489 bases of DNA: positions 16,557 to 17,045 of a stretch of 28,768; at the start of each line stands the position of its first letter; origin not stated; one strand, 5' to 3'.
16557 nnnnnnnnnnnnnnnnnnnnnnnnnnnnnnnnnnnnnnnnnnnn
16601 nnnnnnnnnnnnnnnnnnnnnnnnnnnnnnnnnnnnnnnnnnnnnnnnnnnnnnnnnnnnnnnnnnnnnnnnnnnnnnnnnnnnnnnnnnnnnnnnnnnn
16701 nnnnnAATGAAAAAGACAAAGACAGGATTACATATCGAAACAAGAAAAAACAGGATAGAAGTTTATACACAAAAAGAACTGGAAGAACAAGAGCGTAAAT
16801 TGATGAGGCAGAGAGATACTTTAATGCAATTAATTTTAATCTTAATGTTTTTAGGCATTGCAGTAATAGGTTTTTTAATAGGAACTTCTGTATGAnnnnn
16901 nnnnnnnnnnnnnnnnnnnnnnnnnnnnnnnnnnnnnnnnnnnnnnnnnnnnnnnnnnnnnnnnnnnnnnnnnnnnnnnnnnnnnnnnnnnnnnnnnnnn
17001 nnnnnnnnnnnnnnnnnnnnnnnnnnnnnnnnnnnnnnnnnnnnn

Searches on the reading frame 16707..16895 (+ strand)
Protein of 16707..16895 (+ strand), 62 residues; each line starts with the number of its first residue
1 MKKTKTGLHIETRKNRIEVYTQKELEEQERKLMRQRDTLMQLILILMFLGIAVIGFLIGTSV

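Call 12: search_protein_families(library=phrogs, proteins=[window:16707-16895:+])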
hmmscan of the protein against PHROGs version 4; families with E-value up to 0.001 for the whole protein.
window:16707-16895:+ (62 aa): 1 family
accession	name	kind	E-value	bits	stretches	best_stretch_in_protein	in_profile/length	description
phrog_19568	-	unknown function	6.1e-05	23.7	1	1-30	1-30/45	-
